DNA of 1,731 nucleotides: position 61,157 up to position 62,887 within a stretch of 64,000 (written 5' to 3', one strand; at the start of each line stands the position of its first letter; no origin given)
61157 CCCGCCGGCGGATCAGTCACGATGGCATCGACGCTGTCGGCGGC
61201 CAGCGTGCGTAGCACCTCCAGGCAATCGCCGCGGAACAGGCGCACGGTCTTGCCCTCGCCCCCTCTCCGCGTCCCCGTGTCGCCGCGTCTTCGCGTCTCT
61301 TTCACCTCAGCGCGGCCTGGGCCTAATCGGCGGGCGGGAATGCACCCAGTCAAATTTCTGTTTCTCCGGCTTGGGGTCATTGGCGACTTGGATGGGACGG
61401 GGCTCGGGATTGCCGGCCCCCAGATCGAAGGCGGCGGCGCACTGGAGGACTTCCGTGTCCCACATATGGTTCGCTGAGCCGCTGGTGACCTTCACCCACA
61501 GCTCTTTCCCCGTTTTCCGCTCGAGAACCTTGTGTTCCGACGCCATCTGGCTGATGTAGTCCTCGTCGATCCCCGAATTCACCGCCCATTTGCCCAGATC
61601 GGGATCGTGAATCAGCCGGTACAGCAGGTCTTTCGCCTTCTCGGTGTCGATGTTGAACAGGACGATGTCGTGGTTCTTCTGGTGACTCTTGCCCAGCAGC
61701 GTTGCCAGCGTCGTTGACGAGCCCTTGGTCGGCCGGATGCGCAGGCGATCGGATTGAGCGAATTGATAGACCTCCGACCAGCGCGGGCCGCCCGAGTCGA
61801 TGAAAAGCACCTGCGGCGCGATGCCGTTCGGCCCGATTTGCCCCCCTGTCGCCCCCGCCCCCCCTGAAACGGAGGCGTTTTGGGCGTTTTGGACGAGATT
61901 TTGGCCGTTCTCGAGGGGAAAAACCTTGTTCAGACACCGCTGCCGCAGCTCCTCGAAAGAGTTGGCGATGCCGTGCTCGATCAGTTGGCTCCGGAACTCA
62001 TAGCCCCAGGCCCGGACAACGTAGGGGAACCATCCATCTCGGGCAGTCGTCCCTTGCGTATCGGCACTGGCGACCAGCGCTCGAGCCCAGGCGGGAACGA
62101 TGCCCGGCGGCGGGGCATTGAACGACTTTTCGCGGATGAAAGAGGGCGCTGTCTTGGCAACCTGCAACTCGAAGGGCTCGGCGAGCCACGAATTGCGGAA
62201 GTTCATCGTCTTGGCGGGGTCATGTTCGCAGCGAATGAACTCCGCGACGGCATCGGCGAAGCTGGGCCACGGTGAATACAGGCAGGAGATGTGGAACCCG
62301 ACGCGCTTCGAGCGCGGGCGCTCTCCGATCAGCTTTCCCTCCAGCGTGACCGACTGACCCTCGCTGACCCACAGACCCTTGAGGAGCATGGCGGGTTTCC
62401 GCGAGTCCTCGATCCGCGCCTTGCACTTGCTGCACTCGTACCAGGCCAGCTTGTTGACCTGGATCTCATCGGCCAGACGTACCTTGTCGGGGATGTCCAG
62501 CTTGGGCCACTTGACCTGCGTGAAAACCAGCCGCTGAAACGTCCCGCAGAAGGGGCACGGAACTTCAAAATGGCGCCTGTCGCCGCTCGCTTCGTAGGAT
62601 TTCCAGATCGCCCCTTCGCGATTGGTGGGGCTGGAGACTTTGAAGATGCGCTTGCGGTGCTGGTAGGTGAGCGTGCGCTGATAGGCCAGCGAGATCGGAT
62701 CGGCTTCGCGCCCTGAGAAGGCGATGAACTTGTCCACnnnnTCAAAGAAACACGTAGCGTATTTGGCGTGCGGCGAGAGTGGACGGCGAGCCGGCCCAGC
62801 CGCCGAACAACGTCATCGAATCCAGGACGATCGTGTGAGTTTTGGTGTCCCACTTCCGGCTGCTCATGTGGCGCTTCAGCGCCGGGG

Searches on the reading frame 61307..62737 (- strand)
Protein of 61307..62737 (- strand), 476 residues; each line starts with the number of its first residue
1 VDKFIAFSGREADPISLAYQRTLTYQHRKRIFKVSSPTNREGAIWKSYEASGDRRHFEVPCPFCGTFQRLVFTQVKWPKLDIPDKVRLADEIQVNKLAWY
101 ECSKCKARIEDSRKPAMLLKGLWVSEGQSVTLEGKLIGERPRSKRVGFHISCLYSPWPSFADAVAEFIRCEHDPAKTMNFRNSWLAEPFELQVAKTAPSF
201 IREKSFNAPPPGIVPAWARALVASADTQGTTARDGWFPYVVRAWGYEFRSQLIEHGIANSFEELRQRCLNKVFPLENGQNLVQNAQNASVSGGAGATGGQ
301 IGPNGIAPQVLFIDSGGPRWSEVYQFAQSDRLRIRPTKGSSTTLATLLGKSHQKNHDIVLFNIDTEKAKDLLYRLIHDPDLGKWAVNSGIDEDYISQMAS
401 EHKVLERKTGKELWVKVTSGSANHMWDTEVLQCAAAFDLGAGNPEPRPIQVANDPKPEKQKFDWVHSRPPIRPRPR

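Call 10: search_protein_families(library=phrogs, proteins=[window:61307-62737:-], max_evalue=0.001)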
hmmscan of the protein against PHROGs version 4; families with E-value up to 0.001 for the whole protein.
window:61307-62737:- (476 aa): 6 families
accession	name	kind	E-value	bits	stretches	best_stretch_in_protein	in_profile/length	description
phrog_15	-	head and packaging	9.7e-86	290.2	1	2-436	510-918/1330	terminase large subunit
phrog_675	-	head and packaging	2e-11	43.9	1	29-190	183-329/576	terminase large subunit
phrog_21311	-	head and packaging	7.3e-11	43.3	1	4-128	79-194/218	terminase large subunit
phrog_15657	-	unknown function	1.5e-10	42.1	1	120-370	4-229/230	-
phrog_3028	-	unknown function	0.00021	22.2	1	311-416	22-140/203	-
phrog_16406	-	unknown function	0.00034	20.4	1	53-208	16-171/601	-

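Call 18: find_encoding_contigs(protein=window:61307-62737:-, flank=10000, max_places=3)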
Protein window:61307-62737:- (476 aa): no gene with exactly this product is on record in the collection.

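Call 69: find_related_loci(query=window:61307-62737:-, collection=genome_contigs, flank=10000)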
Query window:61307-62737:- (476 aa) in genome_contigs; peptide patterns used: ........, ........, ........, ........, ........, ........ (x = any residue, [..] = any of these).
36 stretches matched a pattern, but none encodes a relative of the query by tblastn (E <= 1e-3).
